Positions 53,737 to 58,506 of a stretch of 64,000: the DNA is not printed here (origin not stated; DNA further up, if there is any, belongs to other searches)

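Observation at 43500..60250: About 17 kb lower-GC defence island without recognisable mobility genes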

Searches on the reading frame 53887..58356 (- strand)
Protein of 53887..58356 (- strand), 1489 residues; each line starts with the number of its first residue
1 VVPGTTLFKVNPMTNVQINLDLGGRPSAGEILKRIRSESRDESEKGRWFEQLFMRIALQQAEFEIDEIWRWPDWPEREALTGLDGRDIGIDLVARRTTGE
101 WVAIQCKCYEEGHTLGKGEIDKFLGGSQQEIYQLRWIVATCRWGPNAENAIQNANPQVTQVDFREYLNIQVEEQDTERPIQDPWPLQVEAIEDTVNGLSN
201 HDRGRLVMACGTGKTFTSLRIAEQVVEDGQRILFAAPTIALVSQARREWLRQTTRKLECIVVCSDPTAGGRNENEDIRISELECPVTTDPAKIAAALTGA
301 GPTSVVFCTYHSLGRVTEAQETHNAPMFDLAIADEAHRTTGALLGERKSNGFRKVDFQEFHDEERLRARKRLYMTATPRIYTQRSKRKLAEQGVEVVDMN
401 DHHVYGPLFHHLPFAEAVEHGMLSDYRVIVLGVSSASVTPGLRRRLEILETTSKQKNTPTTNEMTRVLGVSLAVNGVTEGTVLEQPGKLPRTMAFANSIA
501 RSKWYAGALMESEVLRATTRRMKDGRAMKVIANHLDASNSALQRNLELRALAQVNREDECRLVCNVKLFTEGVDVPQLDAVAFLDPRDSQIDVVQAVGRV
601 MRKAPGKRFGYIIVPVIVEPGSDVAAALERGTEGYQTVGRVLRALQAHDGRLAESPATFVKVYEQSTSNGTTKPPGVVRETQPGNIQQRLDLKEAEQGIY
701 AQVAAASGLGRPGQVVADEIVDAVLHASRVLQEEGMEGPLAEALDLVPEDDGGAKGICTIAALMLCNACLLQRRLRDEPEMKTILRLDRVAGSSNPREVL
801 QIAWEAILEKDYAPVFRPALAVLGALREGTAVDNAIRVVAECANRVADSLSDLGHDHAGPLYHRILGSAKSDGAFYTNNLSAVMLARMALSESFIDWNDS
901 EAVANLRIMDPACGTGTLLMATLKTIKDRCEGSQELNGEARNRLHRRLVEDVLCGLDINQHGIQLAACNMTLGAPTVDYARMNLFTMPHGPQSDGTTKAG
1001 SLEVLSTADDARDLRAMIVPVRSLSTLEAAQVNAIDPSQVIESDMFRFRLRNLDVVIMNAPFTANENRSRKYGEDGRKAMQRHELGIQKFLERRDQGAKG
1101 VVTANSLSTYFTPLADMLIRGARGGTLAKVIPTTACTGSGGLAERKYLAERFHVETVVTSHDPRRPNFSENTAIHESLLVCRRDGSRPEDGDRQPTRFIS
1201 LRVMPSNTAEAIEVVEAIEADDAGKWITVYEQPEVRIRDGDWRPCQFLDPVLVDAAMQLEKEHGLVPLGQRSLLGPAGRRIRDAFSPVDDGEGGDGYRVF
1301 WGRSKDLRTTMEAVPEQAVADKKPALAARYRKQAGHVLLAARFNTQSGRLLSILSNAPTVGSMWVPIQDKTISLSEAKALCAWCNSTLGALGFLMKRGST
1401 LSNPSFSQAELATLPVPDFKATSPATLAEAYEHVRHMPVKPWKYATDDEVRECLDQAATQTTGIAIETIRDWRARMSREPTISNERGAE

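Call 4: search_protein_families(library=pfam, proteins=[window:53887-58356:-], max_evalue=0.01)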
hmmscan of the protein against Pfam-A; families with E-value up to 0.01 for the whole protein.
window:53887-58356:- (1489 aa): 8 families
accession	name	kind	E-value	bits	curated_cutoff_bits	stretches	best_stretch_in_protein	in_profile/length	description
PF13156.12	Mrr_cat_2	-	4.9e-29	101.2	22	1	64-174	9-118/127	Restriction endonuclease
PF04851.21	ResIII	-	3.6e-21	76.2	22.5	1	185-379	6-163/164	Type III restriction enzyme, res subunit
PF02384.22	N6_Mtase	-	4.4e-08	33.2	20.4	1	868-972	21-99/311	N-6 DNA Methylase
PF00270.35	DEAD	-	1.6e-07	31.6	26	1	185-379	2-161/167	DEAD/DEAH box helicase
PF00271.37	Helicase_C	-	2.8e-07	31.2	23.5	1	534-603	44-109/110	Helicase conserved C-terminal domain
PF04471.18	Mrr_cat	-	7.6e-07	29.7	21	1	85-162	31-107/115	Restriction endonuclease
PF20473.4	MmeI_Mtase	-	0.0027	17.4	27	1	902-972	17-84/259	MmeI, DNA-methyltransferase domain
PF01170.24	UPF0020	-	0.007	16.5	22.3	0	901-970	25-96/197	RMKL-like, methyltransferase domain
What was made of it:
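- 53887..58356 (-): Single-chain Type ISP-like restriction-modification enzyme, 1489 aa. Pfam Mrr_cat_2 4.9e-29, ResIII 3.6e-21, Helicase_C and N6_Mtase (call 4).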

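Call 5: search_protein_families(library=padloc, proteins=[window:53887-58356:-], max_evalue=0.01)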
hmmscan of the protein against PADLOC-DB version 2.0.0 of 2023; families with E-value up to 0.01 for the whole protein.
window:53887-58356:- (1489 aa): 41 families (the best 25 are shown)
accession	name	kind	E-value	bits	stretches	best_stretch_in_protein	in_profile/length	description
PDLC03597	REase_MTase_IIG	-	2.8e-160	533.6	1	30-653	7-644/1646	Type IIG restriction enzyme-methyltransferase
PDLC03051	REase_MTase_I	-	3.9e-94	313.9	1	34-652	21-648/1591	Type I restriction enzyme-methyltransferase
PDLC02707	PbeA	-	2.9e-21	73.7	2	158-340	228-391/672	PbeA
PDLC02704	PbeA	-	1.6e-14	51.3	1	185-626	257-654/682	PbeA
PDLC02706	PbeA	-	1.8e-14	51.3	2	169-344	255-412/722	PbeA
PDLC03021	MTase_I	-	1.3e-08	32.1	1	829-972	122-247/491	Type I methyltransferase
PDLC02705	PbeA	-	1.2e-07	28.3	1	177-244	246-308/691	PbeA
PDLC02703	PbeA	-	1.3e-07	28.6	1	175-230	245-290/626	PbeA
PDLC01763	Cas3b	-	1.1e-06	25.6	1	205-249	267-313/762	-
PDLC03049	REase_I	-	1.2e-06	24.8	1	181-251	166-239/807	Type I restriction enzyme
PDLC03348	MTase_II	-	2.3e-06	24.4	1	852-975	198-314/727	Type II methyltransferase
PDLC03658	mREase_IV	-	5.4e-06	22.4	1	556-613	498-555/953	Type IV methyl-directed restriction enzyme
PDLC01321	typeIV_DinG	-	8.2e-06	22.9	1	209-260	24-77/559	CAS-IV-A; associated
PDLC02528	PglX|PglXI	-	1.1e-05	21.4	1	893-974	281-357/1125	PglX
PDLC03659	mREase_IV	-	3.8e-05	19.7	1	530-607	484-557/945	Type IV methyl-directed restriction enzyme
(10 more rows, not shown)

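Call 36: search_protein_families(library=ncbifam, proteins=[window:53887-58356:-], max_evalue=0.001)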
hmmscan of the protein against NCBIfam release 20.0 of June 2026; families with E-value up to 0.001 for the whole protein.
window:53887-58356:- (1489 aa): 12 families
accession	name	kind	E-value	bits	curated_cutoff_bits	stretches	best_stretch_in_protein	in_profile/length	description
TIGR04095.1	dnd_restrict_1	equivalog_domain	2.7e-14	53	600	1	197-624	20-403/451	DNA phosphorothioation system restriction enzyme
NF046051.1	restrict_EcoAI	equivalog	4.9e-11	41.7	550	1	185-609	160-522/768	EcoAI/FtnUII family type I restriction enzme subunit R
NF010337.0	PRK13766.1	equivalog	3.6e-08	32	610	1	556-607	421-472/781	Hef nuclease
TIGR03117.2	cas_csf4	equivalog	2.2e-07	29.5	400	1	209-256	155-203/800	type IV CRISPR-associated DEAD/DEAH-box helicase Csf4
TIGR02987.1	met_A_Alw26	exception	2.7e-06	26.4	353.5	1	870-1155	1-220/523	Alw26I/Eco31I/Esp3I family type II restriction adenine-specific DNA-methyltransferase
NF008521.0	PRK11448.1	equivalog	5.5e-06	24.7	729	0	550-604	747-801/1123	type I restriction-modification system endonuclease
NF047738.1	antiphage_MADS2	equivalog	6.1e-06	24.8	720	1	905-1065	332-455/654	methylation-associated defense system DNA methyltransferase MAD2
NF033454.1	BREX_5_MTaseX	exception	7.7e-06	23.7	900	1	898-988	295-383/1404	BREX-5 system adenine-specific DNA-methyltransferase PglX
NF053632.1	heli_RadD_YejH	equivalog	1.1e-05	23.9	720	1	550-612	289-351/573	DNA repair helicase RadD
NF033455.1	BREX_6_MTaseX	exception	6.5e-05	20.6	900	1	901-976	325-402/1319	BREX-6 system adenine-specific DNA-methyltransferase PglX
TIGR00631.1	uvrb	equivalog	0.00013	20.3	750.1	0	537-611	475-550/658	excinuclease ABC subunit UvrB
NF003673.1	PRK05298.1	equivalog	0.00015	20.3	743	0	534-608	472-547/653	excinuclease ABC subunit UvrB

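Call 37: search_solved_structures(query=window:53887-58356:-, max_evalue=0.00001)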
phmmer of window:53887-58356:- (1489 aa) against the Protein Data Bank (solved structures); distinct sequences matched with E-value up to 0.00001: 2.
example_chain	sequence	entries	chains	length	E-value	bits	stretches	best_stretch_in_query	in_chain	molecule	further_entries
4xqk_A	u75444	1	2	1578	4.6e-93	316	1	30-652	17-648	LlaBIII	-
5ffj_A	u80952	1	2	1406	1.4e-78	268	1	189-652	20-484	Endonuclease and methylase LlaGI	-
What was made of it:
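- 53887..58356 (-): PDB LlaBIII 4xqk at 4.6e-93 and LlaGI 5ffj at 1.4e-78, both over the nuclease-helicase half only (call 37).
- Closest known: Type ISP restriction-modification enzymes LlaGI and LlaBIII. Same: The nuclease-helicase half matches at E 4.6e-93 and 1.4e-78 (call 37).
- Checked: Gene content is confirmed by Pfam, PADLOC, NCBIfam and PDB searches (calls 4, 5, 36, 37).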
